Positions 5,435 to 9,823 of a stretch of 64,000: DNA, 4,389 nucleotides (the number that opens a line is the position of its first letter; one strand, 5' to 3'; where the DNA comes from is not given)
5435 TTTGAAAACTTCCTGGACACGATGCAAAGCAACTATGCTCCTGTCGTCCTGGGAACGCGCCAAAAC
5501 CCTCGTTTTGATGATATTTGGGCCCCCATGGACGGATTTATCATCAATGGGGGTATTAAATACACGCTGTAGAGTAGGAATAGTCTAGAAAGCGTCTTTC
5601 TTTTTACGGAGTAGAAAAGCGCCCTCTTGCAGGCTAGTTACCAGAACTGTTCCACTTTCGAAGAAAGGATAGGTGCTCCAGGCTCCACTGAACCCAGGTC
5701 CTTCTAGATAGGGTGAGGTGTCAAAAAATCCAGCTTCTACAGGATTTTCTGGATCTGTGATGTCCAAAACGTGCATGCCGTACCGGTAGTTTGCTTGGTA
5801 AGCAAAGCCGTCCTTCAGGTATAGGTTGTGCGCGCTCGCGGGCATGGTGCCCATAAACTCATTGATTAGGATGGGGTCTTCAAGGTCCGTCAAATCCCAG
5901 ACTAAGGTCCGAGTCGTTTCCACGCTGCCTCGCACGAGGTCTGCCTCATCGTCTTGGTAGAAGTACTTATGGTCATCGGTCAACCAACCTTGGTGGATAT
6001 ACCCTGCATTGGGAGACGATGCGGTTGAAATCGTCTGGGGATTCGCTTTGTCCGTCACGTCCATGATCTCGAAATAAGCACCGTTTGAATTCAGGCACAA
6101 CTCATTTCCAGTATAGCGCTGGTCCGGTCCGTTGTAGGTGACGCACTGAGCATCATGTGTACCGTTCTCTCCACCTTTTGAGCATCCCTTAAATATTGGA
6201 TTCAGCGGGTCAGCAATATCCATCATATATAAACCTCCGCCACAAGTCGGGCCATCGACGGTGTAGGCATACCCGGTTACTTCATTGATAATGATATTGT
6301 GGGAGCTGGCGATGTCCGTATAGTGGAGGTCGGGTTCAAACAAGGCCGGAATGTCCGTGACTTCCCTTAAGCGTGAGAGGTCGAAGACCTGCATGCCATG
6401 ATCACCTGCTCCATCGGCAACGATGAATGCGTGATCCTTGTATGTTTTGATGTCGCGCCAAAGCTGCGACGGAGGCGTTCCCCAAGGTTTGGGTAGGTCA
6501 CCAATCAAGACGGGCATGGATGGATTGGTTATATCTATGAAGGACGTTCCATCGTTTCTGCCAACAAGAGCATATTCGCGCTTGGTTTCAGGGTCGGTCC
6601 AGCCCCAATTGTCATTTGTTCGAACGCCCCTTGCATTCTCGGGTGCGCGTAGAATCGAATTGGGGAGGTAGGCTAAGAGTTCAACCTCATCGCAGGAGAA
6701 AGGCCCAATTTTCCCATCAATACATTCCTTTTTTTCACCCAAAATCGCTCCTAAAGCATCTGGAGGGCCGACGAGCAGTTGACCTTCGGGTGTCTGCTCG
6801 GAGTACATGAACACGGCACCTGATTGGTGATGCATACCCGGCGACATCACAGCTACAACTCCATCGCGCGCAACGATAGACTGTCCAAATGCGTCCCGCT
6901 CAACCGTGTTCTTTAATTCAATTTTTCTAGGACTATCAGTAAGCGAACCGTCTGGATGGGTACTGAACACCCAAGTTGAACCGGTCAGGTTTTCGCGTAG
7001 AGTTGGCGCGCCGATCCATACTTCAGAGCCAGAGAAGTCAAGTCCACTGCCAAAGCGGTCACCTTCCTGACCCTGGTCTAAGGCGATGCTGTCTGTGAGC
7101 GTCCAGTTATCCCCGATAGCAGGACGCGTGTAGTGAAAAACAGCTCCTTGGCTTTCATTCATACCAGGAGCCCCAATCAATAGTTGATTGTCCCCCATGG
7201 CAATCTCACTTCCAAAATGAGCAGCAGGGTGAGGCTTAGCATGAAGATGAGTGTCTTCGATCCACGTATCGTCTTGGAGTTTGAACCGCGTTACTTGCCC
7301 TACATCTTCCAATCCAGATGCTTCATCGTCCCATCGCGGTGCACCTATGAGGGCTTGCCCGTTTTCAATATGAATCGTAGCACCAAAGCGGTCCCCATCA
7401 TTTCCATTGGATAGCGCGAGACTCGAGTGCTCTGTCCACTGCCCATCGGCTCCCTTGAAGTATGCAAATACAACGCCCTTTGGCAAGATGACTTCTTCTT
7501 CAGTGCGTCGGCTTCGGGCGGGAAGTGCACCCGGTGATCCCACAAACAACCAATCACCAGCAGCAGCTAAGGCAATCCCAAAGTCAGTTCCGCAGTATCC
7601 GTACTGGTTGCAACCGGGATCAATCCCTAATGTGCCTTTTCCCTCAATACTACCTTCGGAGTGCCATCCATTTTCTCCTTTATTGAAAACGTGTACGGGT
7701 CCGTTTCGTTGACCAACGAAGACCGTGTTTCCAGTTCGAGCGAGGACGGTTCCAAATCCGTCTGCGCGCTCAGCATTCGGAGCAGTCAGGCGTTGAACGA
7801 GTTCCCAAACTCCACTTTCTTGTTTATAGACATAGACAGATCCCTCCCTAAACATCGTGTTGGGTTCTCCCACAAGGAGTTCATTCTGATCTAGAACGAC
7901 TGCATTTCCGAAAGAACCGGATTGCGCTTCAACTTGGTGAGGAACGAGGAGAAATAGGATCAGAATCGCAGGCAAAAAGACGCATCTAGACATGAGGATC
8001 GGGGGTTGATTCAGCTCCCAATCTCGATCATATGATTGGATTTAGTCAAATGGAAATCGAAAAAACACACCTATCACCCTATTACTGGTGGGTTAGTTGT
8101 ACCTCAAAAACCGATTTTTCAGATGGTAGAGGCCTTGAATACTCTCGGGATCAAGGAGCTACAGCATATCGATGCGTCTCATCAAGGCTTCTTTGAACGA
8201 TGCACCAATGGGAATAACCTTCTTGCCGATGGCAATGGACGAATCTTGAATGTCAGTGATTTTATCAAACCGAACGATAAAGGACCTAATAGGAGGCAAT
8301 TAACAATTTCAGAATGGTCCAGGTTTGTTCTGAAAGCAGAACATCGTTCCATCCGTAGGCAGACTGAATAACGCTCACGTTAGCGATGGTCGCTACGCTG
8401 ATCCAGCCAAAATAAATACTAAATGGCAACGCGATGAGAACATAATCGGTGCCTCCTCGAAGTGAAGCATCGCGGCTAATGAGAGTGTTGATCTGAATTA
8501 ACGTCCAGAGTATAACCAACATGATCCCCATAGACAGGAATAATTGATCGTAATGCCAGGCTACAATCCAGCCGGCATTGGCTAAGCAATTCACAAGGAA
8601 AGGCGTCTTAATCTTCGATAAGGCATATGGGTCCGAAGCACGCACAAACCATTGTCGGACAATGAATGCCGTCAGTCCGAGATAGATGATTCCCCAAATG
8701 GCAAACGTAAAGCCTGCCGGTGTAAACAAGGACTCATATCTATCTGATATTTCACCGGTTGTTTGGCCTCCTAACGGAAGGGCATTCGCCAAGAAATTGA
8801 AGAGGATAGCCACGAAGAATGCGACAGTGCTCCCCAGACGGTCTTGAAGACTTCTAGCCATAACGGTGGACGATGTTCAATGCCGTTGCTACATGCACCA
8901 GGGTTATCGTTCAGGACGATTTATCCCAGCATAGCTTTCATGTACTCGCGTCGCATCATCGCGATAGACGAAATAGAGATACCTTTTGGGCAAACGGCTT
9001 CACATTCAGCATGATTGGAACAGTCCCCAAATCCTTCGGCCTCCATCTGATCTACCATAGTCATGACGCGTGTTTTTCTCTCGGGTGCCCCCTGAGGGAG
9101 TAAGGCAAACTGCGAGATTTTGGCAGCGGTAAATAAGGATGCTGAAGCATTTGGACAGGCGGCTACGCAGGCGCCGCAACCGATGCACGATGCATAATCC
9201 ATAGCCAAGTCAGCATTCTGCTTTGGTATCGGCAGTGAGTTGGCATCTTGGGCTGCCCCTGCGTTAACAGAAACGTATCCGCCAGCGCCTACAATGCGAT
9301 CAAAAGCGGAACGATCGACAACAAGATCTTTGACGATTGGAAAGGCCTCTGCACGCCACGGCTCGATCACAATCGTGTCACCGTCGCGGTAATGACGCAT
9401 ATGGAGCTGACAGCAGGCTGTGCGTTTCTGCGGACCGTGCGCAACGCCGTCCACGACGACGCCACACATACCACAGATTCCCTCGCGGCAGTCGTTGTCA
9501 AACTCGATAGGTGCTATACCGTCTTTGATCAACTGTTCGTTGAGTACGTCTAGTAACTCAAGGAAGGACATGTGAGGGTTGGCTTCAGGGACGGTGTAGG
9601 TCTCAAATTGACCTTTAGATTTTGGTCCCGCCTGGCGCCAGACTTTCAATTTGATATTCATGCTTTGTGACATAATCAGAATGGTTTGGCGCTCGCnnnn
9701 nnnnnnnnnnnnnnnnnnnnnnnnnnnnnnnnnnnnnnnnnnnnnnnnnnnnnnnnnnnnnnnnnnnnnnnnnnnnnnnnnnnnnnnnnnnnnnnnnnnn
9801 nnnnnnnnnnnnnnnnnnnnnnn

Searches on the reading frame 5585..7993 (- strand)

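Call 15: search_protein_families(library=pfam, proteins=[window:5585-7993:-], max_evalue=0.0001)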
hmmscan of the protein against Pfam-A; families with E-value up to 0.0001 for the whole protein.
window:5585-7993:- (802 aa): 2 families
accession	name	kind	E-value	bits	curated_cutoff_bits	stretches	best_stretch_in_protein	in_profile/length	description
PF14312.12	FG-GAP_2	-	1.3e-27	96.2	23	1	186-224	1-39/49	FG-GAP repeat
PF08309.17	LVIVD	-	3.9e-09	36.2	20.2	0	720-759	3-42/42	LVIVD repeat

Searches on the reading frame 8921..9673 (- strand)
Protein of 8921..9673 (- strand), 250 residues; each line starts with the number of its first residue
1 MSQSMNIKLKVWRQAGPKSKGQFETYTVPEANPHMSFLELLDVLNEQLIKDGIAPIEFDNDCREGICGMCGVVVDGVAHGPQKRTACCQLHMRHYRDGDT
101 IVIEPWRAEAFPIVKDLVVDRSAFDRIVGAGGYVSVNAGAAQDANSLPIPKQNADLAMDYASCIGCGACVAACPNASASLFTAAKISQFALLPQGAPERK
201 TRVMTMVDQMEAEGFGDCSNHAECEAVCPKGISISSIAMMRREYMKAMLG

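Call 15: search_protein_families(library=pfam, proteins=[window:8921-9673:-], max_evalue=0.0001)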
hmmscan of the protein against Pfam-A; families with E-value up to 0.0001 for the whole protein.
window:8921-9673:- (250 aa): 9 families
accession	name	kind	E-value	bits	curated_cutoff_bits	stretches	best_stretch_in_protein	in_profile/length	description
PF13085.11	Fer2_3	-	3e-23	82.3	27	1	8-124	1-105/107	2Fe-2S iron-sulfur cluster binding domain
PF13183.11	Fer4_8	-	7.2e-09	36.5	27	1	161-232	3-68/68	4Fe-4S dicluster domain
PF12838.12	Fer4_7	-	2.2e-08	34.9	27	1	162-232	1-52/52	4Fe-4S dicluster domain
PF13237.11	Fer4_10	-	2.9e-08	34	25.5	1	159-229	5-53/53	4Fe-4S dicluster domain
PF13534.11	Fer4_17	-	2.4e-06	28.4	22.2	1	162-233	1-61/61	4Fe-4S dicluster domain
PF00037.32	Fer4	-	6.7e-06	26.1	21.1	1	159-175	4-20/24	4Fe-4S binding domain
PF13187.11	Fer4_9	-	7.1e-06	26.4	27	0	153-175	34-49/52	4Fe-4S dicluster domain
PF12837.12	Fer4_6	-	9.9e-06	25.7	25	1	157-175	3-21/24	4Fe-4S binding domain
PF12797.12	Fer4_2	-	1.3e-05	25.3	24.5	1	157-174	4-21/22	4Fe-4S binding domain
